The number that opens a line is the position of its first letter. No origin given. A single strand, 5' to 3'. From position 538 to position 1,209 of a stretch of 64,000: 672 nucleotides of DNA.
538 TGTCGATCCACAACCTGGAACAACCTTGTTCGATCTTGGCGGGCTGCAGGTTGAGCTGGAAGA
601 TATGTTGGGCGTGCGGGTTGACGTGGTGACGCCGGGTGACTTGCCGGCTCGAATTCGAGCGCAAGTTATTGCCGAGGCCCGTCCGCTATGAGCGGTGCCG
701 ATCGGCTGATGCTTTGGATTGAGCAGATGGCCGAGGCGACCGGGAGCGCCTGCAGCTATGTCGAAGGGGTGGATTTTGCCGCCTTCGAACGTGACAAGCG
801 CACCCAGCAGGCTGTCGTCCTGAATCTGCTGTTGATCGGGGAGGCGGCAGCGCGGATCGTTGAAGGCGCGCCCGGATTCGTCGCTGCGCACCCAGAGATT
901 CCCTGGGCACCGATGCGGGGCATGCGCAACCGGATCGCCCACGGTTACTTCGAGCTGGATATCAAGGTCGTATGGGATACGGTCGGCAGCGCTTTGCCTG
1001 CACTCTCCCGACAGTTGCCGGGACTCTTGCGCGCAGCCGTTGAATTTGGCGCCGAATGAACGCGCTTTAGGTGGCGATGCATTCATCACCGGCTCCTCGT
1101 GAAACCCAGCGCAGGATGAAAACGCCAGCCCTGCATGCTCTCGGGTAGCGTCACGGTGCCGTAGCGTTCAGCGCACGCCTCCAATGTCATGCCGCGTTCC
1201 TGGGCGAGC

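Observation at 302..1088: Intact MNT-HEPN toxin-antitoxin pair embedded antisense inside a type I-F cas operon, between cas2-3 and cas8f/csy1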

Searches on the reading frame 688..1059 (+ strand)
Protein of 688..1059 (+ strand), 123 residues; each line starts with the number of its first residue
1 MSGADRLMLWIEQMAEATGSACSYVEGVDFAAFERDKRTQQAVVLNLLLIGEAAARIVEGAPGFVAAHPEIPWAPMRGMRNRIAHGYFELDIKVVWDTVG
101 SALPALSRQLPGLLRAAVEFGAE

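Call 3: search_protein_families(library=pfam, proteins=[window:688-1059:+], max_evalue=0.01)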
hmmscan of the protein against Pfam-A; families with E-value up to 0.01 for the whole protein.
window:688-1059:+ (123 aa): 1 family
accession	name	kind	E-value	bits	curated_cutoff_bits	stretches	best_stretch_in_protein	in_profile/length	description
PF01934.22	HepT-like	-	7.3e-25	87.4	23.5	1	14-110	1-117/120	Ribonuclease HepT-like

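Call 4: search_protein_families(library=ncbifam, proteins=[window:688-1059:+], max_evalue=0.01)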
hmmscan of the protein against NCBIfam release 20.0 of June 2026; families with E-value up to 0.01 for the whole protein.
window:688-1059:+ (123 aa): 1 family
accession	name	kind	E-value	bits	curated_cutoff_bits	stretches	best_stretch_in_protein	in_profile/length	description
NF047751.1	HepT_toxin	equivalog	7.7e-09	35.5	60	1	72-106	83-117/120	type VII toxin-antitoxin system HepT family RNase toxin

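Call 18: find_related_loci(query=window:688-1059:+, collection=genome_contigs, flank=7000)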
Query window:688-1059:+ (123 aa) in genome_contigs; peptide patterns used: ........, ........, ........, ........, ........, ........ (x = any residue, [..] = any of these).
599 stretches matched a pattern (row limit reached: there are more); 2 encode a relative of the query (tblastn E <= 1e-3); 2 distinct loci.
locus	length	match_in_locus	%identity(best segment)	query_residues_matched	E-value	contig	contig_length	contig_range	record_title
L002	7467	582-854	44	11-104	1e-23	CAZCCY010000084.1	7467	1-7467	MAG TPA_asm: uncultured Methanosarcinales archaeon isolate SRP216583_co2_137 genome assembly, contig: NODE_8548_length_7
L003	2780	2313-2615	31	4-106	1e-14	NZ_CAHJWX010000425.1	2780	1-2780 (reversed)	Sphingomonas bacterium isolate Lichen_MAGs_lobaria12, whole genome shotgun sequence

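Call 19: find_homologous_proteins(query=window:688-1059:+, max_evalue=1e-10)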
Query window:688-1059:+ (123 aa): 2909 proteins with E <= 1e-10 among 2961 candidates; the best 120 are listed.
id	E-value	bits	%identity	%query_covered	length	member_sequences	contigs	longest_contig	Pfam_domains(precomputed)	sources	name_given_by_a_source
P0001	9.3e-73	260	98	100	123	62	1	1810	PF01934.23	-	-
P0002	2.5e-63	230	87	100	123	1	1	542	PF01934.23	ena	-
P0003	6.1e-63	228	86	100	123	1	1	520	PF01934.23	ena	-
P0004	7.5e-60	218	82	100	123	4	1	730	PF01934.23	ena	-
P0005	2.2e-57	210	80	100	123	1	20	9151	PF01934.23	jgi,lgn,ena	-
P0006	2.2e-57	210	79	100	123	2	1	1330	PF01934.23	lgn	-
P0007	2.6e-57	210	80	100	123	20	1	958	PF01934.23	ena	-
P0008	3.4e-57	210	78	100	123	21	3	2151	PF01934.23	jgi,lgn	-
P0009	4.3e-57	209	80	100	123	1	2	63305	PF01934.23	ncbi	ncbi:MAG: HepT-like ribonuclease domain-containing protein [Thauera sp.]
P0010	7.4e-57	209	78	100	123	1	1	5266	PF01934.23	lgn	-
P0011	8.3e-57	208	79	100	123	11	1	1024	PF01934.23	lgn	-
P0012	1.2e-56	208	77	100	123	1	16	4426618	PF01934.23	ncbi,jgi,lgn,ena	ncbi:HepT-like ribonuclease domain-containing protein [Thauera mechernichensis]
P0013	1.3e-56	208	77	100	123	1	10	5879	PF01934.23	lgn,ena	-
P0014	1.4e-56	208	80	100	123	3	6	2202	PF01934.23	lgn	-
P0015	1.9e-56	207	77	100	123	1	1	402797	PF01934.23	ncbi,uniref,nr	ncbi:HepT-like ribonuclease domain-containing protein [Pseudothauera lacus]|uniref:DUF86 domain-cont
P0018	1.2e-55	205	76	100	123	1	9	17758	PF01934.23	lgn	-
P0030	2.6e-49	184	77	89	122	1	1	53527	PF01934.23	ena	-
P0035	5.1e-48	180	74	90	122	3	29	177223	PF01934.23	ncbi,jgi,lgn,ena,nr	ncbi:MAG: DUF86 domain-containing protein [Candidatus Competibacter sp.]|jgi:uncharacterized protein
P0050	9.3e-39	150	61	91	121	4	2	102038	PF01934.23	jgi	-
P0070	6.1e-37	144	63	93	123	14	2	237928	PF01934.23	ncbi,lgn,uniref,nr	ncbi:MAG: DUF86 domain-containing protein [Zoogloea sp.]|uniref:HepT-like ribonuclease domain-contai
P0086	6.0e-36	141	55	95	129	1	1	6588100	PF01934.23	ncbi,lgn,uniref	ncbi:DUF86 domain-containing protein [Pseudoduganella sp. LjRoot289]|uniref:HepT-like ribonuclease d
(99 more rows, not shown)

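Call 20: find_encoding_contigs(protein=P0012, flank=8000, max_places=3)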
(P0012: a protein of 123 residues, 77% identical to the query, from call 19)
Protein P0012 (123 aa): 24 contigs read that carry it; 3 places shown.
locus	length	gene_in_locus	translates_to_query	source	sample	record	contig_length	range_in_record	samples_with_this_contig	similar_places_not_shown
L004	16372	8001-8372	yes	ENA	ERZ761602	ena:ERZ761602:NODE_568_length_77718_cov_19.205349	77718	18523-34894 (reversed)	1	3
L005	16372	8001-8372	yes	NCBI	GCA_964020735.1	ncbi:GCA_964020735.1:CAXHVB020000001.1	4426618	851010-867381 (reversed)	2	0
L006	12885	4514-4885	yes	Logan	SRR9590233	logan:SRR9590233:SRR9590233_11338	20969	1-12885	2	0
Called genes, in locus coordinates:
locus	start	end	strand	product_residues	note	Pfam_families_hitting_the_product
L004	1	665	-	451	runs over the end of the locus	-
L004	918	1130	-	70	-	-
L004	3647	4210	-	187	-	PF09618:Cas_Csy4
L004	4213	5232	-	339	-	PF09615:Cas_Csy3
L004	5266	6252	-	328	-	PF09614:Cas_Csy2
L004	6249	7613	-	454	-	PF09611:Cas_Csy1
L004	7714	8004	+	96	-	PF01909:NTP_transf_2, PF18765:Polbeta (weak)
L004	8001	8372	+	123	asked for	PF01934:HepT-like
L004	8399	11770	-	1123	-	PF21384:Cas3_I-F_Cas2, PF22590:Cas3-like_C_2, PF21802:Cas3-like_C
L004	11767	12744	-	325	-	PF01867:Cas_Cas1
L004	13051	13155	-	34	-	-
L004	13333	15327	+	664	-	PF00989:PAS, PF08448:PAS_4, PF13426:PAS_9, PF00989:PAS, PF13188:PAS_8, PF13426:PAS_9, PF00989:PAS, PF08448:PAS_4, +9 more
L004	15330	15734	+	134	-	PF00072:Response_reg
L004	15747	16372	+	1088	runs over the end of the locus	PF00072:Response_reg, PF13185:GAF_2 (weak), PF01590:GAF, PF13185:GAF_2, PF00989:PAS, PF13426:PAS_9, PF00990:GGDEF, PF00563:EAL, +3 more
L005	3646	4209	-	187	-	PF09618:Cas_Csy4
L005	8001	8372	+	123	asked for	PF01934:HepT-like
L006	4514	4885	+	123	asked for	PF01934:HepT-like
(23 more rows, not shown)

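Call 21: find_encoding_contigs(protein=P0015, flank=8000, max_places=2)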
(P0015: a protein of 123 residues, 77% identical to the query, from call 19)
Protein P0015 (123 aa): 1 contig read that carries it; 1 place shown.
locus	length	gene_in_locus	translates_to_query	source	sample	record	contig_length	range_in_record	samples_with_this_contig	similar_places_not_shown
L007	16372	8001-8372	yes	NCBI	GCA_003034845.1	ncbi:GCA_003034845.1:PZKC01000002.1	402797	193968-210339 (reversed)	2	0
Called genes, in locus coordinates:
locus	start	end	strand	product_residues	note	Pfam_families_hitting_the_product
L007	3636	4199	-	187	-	PF09618:Cas_Csy4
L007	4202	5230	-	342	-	PF09615:Cas_Csy3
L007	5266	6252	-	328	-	PF09614:Cas_Csy2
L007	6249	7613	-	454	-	PF09611:Cas_Csy1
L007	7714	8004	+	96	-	PF01909:NTP_transf_2, PF18765:Polbeta (weak)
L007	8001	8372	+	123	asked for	PF01934:HepT-like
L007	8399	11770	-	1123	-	PF21384:Cas3_I-F_Cas2, PF22590:Cas3-like_C_2, PF21802:Cas3-like_C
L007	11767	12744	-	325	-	PF01867:Cas_Cas1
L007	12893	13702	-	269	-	PF09339:HTH_IclR, PF01614:IclR_C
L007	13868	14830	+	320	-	PF00753:Lactamase_B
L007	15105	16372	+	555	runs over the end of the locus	PF01266:DAO (weak), PF01494:FAD_binding_3, PF07992:Pyr_redox_2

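Call 22: find_encoding_contigs(protein=P0009, flank=8000, max_places=2)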
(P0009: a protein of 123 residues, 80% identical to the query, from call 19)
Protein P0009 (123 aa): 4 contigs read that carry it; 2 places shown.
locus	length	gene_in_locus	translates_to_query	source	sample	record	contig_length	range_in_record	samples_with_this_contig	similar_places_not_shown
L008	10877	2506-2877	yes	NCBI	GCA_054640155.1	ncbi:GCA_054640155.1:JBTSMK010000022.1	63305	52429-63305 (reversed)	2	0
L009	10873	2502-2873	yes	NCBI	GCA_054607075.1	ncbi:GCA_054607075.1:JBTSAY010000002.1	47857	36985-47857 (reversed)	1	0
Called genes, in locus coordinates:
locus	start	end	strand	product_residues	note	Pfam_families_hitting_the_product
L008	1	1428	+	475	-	PF03781:FGE-sulfatase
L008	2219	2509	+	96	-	PF01909:NTP_transf_2, PF18765:Polbeta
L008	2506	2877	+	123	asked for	PF01934:HepT-like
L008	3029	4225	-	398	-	PF07690:MFS_1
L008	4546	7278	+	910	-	PF04879:Molybdop_Fe4S4, PF00384:Molybdopterin, PF01568:Molydop_binding, PF04324:Fer2_BFD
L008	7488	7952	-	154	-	-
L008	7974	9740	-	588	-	PF12551:PHBC_N, PF07167:PhaC_N, PF00561:Abhydrolase_1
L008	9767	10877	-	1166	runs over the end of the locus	PF00989:PAS, PF08447:PAS_3, PF08448:PAS_4, PF13426:PAS_9, PF00512:HisKA, PF02518:HATPase_c, PF00072:Response_reg, PF01627:Hpt, +2 more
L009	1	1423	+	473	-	PF03781:FGE-sulfatase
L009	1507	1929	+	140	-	-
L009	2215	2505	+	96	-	PF01909:NTP_transf_2, PF18765:Polbeta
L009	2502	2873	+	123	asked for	PF01934:HepT-like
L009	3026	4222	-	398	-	PF07690:MFS_1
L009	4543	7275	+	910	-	PF04879:Molybdop_Fe4S4, PF00384:Molybdopterin, PF01568:Molydop_binding, PF04324:Fer2_BFD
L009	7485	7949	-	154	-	-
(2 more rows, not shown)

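Call 46: search_solved_structures(query=window:688-1059:+, max_evalue=0.01, show_alignments=2)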
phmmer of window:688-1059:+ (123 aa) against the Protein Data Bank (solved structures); distinct sequences matched with E-value up to 0.01: 0.

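Call 50: search_solved_structures(query=A1, max_evalue=0.01, show_alignments=2)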
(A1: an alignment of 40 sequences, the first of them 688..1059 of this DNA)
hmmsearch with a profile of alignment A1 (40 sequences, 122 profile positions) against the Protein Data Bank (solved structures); distinct sequences matched with E-value up to 0.01: 3.
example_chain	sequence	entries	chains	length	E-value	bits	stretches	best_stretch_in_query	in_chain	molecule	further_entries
5yep_B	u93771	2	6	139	6.6e-05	26.2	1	73-118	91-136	Toxin-antitoxin system toxin HepN family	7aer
6m6u_B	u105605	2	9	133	0.00018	24.8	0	73-110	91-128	Toxin-antitoxin system toxin HepN family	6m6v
6m6w_B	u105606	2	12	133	0.0071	19.7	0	73-110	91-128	Toxin-antitoxin system toxin HepN family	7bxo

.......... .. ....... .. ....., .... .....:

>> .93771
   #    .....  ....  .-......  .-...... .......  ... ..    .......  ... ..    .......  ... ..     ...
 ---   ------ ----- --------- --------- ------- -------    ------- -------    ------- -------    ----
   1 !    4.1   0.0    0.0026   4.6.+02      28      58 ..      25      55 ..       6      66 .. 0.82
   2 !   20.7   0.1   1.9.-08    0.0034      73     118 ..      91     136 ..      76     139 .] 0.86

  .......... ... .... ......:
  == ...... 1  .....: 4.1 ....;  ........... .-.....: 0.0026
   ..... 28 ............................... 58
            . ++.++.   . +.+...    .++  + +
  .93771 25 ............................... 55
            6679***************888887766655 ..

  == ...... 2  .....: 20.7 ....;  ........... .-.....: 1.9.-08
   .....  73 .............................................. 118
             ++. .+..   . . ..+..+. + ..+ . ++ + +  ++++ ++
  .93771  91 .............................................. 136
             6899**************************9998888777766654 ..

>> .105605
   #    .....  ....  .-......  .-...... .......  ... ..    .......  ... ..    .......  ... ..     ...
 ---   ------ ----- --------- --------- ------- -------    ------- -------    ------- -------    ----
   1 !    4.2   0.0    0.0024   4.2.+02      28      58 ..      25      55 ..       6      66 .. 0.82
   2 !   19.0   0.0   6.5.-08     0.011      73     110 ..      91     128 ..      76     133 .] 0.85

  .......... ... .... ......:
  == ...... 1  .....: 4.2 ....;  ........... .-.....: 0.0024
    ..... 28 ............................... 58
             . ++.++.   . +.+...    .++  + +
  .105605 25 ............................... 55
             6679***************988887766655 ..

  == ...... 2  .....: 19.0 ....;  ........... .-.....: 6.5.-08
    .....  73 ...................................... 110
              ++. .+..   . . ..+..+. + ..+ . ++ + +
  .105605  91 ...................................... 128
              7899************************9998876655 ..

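Call 54: find_encoding_contigs(protein=P0035, flank=6000, max_places=3)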
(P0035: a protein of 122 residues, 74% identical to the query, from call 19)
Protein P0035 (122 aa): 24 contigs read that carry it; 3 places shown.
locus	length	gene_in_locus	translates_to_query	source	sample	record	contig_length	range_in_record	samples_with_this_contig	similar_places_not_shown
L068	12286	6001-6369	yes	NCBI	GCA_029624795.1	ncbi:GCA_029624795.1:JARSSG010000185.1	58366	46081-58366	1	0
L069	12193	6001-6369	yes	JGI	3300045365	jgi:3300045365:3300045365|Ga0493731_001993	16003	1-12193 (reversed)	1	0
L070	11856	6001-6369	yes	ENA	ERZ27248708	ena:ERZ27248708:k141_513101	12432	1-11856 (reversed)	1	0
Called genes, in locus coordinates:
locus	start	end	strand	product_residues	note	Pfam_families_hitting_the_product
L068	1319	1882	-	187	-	PF09618:Cas_Csy4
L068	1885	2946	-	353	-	PF09615:Cas_Csy3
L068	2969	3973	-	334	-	PF09614:Cas_Csy2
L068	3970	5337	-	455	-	PF09611:Cas_Csy1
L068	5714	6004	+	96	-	PF01909:NTP_transf_2, PF18765:Polbeta (weak)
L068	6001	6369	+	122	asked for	PF01934:HepT-like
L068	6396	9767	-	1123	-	PF21384:Cas3_I-F_Cas2, PF22590:Cas3-like_C_2, PF21802:Cas3-like_C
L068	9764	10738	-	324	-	PF01867:Cas_Cas1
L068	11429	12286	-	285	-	PF00501:AMP-binding, PF13193:AMP-binding_C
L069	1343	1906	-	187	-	PF09618:Cas_Csy4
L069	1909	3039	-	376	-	PF09615:Cas_Csy3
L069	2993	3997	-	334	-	PF09614:Cas_Csy2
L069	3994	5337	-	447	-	PF09611:Cas_Csy1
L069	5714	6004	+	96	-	PF01909:NTP_transf_2, PF18765:Polbeta (weak)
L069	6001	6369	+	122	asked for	PF01934:HepT-like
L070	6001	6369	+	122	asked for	PF01934:HepT-like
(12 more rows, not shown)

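Call 55: find_encoding_contigs(protein=P0030, flank=6000, max_places=2)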
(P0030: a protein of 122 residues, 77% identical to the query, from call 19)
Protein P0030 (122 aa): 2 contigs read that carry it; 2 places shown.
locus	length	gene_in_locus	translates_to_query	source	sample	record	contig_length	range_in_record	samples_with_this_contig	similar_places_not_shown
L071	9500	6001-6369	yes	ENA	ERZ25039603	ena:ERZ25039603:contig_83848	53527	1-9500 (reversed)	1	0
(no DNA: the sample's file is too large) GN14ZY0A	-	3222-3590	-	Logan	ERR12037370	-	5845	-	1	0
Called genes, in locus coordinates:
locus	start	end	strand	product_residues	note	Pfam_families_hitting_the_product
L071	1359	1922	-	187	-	PF09618:Cas_Csy4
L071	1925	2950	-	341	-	PF09615:Cas_Csy3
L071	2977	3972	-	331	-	PF09614:Cas_Csy2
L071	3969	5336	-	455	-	PF09611:Cas_Csy1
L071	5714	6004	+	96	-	PF01909:NTP_transf_2, PF18765:Polbeta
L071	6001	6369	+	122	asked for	PF01934:HepT-like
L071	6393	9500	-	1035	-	?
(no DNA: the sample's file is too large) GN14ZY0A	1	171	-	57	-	?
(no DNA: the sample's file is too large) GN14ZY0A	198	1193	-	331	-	PF09614:Cas_Csy2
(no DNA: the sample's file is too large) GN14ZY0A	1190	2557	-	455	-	PF09611:Cas_Csy1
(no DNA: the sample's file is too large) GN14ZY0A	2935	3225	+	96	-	PF01909:NTP_transf_2, PF18765:Polbeta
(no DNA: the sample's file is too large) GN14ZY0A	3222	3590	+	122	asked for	PF01934:HepT-like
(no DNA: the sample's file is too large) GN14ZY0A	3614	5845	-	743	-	?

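Call 56: find_encoding_contigs(protein=P0005, flank=6000, max_places=3)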
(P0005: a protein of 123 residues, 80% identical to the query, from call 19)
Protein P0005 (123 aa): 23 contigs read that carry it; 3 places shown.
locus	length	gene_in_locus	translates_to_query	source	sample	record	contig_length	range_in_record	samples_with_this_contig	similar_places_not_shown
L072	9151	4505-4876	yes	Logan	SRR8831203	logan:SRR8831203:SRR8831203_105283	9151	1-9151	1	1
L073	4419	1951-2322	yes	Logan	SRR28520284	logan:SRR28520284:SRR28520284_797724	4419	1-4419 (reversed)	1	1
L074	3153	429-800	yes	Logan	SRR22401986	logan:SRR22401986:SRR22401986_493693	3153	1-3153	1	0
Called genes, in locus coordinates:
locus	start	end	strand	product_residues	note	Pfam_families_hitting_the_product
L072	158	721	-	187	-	PF09618:Cas_Csy4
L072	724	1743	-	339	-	PF09615:Cas_Csy3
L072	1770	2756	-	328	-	PF09614:Cas_Csy2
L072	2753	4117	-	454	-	PF09611:Cas_Csy1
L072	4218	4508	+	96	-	PF01909:NTP_transf_2, PF18765:Polbeta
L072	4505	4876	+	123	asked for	PF01934:HepT-like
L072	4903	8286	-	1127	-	PF21384:Cas3_I-F_Cas2, PF22590:Cas3-like_C_2, PF21802:Cas3-like_C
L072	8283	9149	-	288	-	?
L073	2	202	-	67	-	?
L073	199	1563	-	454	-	PF09611:Cas_Csy1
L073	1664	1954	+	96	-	PF01909:NTP_transf_2, PF18765:Polbeta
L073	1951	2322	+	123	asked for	PF01934:HepT-like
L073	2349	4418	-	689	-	?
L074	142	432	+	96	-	PF01909:NTP_transf_2, PF18765:Polbeta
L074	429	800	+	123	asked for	PF01934:HepT-like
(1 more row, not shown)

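Call 57: find_encoding_contigs(protein=P0018, flank=6000, max_places=2)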
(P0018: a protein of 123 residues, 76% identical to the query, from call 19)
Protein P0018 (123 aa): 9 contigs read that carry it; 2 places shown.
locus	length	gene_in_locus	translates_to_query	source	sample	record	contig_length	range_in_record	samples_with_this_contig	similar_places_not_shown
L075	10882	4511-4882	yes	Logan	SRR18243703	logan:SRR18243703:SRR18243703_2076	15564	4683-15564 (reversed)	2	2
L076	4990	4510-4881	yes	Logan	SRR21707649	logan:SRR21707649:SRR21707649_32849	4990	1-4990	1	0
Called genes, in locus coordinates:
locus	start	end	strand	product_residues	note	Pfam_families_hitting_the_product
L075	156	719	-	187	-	PF09618:Cas_Csy4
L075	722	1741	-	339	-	PF09615:Cas_Csy3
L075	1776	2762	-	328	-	PF09614:Cas_Csy2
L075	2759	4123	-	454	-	PF09611:Cas_Csy1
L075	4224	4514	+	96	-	PF01909:NTP_transf_2, PF18765:Polbeta (weak)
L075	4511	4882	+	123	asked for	PF01934:HepT-like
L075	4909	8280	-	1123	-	PF21384:Cas3_I-F_Cas2, PF22590:Cas3-like_C_2, PF21802:Cas3-like_C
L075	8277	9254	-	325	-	PF01867:Cas_Cas1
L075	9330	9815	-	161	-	PF01965:DJ-1_PfpI (weak)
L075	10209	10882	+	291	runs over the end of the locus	PF12146:Hydrolase_4, PF00561:Abhydrolase_1, PF00975:Thioesterase (weak), PF12697:Abhydrolase_6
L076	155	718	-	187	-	PF09618:Cas_Csy4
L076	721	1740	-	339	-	PF09615:Cas_Csy3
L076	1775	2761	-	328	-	PF09614:Cas_Csy2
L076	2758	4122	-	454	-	PF09611:Cas_Csy1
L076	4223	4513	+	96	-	PF01909:NTP_transf_2, PF18765:Polbeta (weak)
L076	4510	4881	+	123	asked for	PF01934:HepT-like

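Call 58: find_encoding_contigs(protein=P0070, flank=6000, max_places=2)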
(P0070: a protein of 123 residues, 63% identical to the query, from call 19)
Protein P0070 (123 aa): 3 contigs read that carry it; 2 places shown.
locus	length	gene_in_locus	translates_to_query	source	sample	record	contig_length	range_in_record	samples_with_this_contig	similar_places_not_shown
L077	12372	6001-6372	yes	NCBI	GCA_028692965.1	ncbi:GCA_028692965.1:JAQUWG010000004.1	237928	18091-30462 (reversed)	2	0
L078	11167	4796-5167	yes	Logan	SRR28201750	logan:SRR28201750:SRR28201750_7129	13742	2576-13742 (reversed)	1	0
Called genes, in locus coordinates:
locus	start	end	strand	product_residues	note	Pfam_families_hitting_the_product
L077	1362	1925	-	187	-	PF09618:Cas_Csy4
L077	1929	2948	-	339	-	PF09615:Cas_Csy3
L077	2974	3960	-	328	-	PF09614:Cas_Csy2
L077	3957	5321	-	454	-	PF09611:Cas_Csy1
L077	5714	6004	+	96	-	PF01909:NTP_transf_2, PF18765:Polbeta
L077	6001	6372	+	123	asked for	PF01934:HepT-like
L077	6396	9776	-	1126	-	PF21384:Cas3_I-F_Cas2, PF22590:Cas3-like_C_2, PF21802:Cas3-like_C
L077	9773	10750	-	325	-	PF01867:Cas_Cas1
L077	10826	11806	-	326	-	PF08220:HTH_DeoR (faint), PF13280:WYL, PF25583:WCX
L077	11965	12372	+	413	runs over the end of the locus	PF00149:Metallophos, PF12320:SbcD_C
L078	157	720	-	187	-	PF09618:Cas_Csy4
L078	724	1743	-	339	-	PF09615:Cas_Csy3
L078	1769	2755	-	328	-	PF09614:Cas_Csy2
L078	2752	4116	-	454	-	PF09611:Cas_Csy1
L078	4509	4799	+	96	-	PF01909:NTP_transf_2, PF18765:Polbeta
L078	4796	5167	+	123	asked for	PF01934:HepT-like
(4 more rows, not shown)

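Call 59: find_encoding_contigs(protein=P0086, flank=6000, max_places=2)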
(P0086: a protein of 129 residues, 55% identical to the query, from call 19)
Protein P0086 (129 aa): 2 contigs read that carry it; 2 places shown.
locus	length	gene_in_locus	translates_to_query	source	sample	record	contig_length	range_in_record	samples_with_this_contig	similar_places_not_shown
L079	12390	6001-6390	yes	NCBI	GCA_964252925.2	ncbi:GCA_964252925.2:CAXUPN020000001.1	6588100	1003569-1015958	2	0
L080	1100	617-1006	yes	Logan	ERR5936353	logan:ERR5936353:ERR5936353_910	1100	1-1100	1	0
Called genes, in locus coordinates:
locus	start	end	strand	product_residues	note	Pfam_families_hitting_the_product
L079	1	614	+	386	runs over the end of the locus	PF06500:FrsA-like (weak), PF02129:Peptidase_S15 (faint), PF00326:Peptidase_S9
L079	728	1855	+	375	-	PF00070:Pyr_redox (faint), PF00890:FAD_binding_2 (weak), PF01266:DAO (weak), PF01494:FAD_binding_3, PF07992:Pyr_redox_2 (faint), PF13450:NAD_binding_8 (weak)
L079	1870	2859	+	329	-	PF18288:FAA_hydro_N_2, PF01557:FAA_hydrolase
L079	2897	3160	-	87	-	PF12833:HTH_18, PF00165:HTH_AraC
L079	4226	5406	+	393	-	PF01527:HTH_Tnp_1, PF13276:HTH_21, PF00665:rve, PF13683:rve_3 (weak), PF13333:rve_2 (weak)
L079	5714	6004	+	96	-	PF01909:NTP_transf_2, PF18765:Polbeta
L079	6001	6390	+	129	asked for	PF01934:HepT-like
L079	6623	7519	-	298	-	PF00126:HTH_1, PF03466:LysR_substrate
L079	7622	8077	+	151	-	PF07366:SnoaL, PF12680:SnoaL_2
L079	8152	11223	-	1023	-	PF07494:Reg_prop (faint), PF08450:SGL (faint), PF16819:DUF5074 (faint), PF23748:Beta-prop_LRRK2 (faint), PF07495:Y_Y_Y, PF00990:GGDEF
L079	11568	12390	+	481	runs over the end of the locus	PF07632:Sde182_NH-like, PF21027:Sde0182_C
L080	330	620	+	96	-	PF01909:NTP_transf_2, PF18765:Polbeta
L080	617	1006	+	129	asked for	PF01934:HepT-like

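Call 60: find_encoding_contigs(protein=P0050, flank=6000, max_places=2)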
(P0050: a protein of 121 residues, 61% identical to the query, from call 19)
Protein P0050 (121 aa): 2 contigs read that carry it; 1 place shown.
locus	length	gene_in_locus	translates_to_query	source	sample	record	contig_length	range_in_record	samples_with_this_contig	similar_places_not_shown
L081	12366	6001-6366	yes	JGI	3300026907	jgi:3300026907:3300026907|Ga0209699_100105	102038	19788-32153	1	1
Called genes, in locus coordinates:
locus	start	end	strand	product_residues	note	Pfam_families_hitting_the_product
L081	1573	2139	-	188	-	PF09618:Cas_Csy4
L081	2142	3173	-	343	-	PF09615:Cas_Csy3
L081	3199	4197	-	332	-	PF09614:Cas_Csy2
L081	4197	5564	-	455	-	PF09611:Cas_Csy1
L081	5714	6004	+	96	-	PF01909:NTP_transf_2, PF18765:Polbeta (weak)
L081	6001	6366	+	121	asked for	PF01934:HepT-like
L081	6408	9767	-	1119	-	PF21384:Cas3_I-F_Cas2, PF22590:Cas3-like_C_2, PF21802:Cas3-like_C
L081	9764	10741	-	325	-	PF01867:Cas_Cas1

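Call 61: predict_structure(alignment_id=A1)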
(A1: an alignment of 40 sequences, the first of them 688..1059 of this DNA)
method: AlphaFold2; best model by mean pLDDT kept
length: 123 residues; sequences in the alignment: 40
mean_pLDDT: 92.1   pTM: 0.85
mean pLDDT of the five models: 92.1, 91.6, 91.5, 90.7, 90.6
residues with pLDDT >= 90: 103; 70-90: 13; 50-70: 7; < 50: 0
segments of 3 or more residues with pLDDT < 50: none
pLDDT, mean of each block of 10 residues (from residue 1): 89 97 96 95 96 96 95 92 74 91 95 93 77
secondary structure, 60 per line:
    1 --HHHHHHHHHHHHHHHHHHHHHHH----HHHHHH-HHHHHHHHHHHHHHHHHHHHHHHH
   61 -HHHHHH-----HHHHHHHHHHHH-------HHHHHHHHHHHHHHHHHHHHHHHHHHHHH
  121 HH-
elements in order: H3-25 H30-35 H37-60 H62-67 H73-84 H92-122

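Call 68: fold_search(model_id=the predicted structure, library=pdb)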
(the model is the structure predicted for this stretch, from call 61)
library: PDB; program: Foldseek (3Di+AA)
matches with E <= 10: 262; with E <= 0.001: 0
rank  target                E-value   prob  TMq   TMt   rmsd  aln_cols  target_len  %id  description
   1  6m6u_G                1.2e-02  1.00  0.62  0.60   4.1       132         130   21  Crystal structure the toxin-antitoxin MntA-HpeT mutant-D39ED41E (released 2020-09-30)
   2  7bxo_G                1.4e-02  1.00  0.66  0.62   3.9       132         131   21  Crystal structure of the toxin-antitoxin with AMP-PNP (released 2020-09-30)
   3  7ae6_A                1.9e-02  1.00  0.65  0.57   3.8       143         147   20  Crystal structure of di-AMPylated HEPN(R102A) toxin (released 2020-12-30)
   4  6m6u_H                2.4e-02  1.00  0.61  0.58   4.1       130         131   23  Crystal structure the toxin-antitoxin MntA-HpeT mutant-D39ED41E (released 2020-09-30)
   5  7ae6_B                2.9e-02  1.00  0.62  0.55   3.9       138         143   20  Crystal structure of di-AMPylated HEPN(R102A) toxin (released 2020-12-30)
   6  7ae8_D                5.1e-02  1.00  0.61  0.53   4.3       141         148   20  Crystal structure of HEPN(R102A) toxin (released 2020-12-30)
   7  7bxo_D                5.4e-02  1.00  0.62  0.59   4.1       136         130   18  Crystal structure of the toxin-antitoxin with AMP-PNP (released 2020-09-30)
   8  7ae9_D                6.6e-02  1.00  0.58  0.52   4.5       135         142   21  Crystal structure of mono-AMPylated HEPN(R46E) toxin in complex with MNT antitoxin (released 2020-12-30)
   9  7ae8_A                7.3e-02  1.00  0.60  0.51   3.9       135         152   20  Crystal structure of HEPN(R102A) toxin (released 2020-12-30)
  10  7bxo_H                7.3e-02  1.00  0.62  0.60   4.3       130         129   18  Crystal structure of the toxin-antitoxin with AMP-PNP (released 2020-09-30)
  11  7ae8_C                8.1e-02  1.00  0.59  0.53   4.2       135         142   21  Crystal structure of HEPN(R102A) toxin (released 2020-12-30)
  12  7ae8_B                8.5e-02  1.00  0.63  0.54   4.1       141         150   20  Crystal structure of HEPN(R102A) toxin (released 2020-12-30)
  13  7ae2_A                8.5e-02  1.00  0.59  0.53   4.1       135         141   20  Crystal structure of HEPN(H107A-Y109F) toxin in complex with MNT antitoxin (released 2020-12-30)
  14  7ae9_C                8.5e-02  1.00  0.59  0.52   4.5       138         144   21  Crystal structure of mono-AMPylated HEPN(R46E) toxin in complex with MNT antitoxin (released 2020-12-30)
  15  6m6w_H                1.1e-01  1.00  0.63  0.61   4.0       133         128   20  Crystal structure the toxin-antitoxin MntA-HpeT mutant-Y104A (released 2020-09-30)
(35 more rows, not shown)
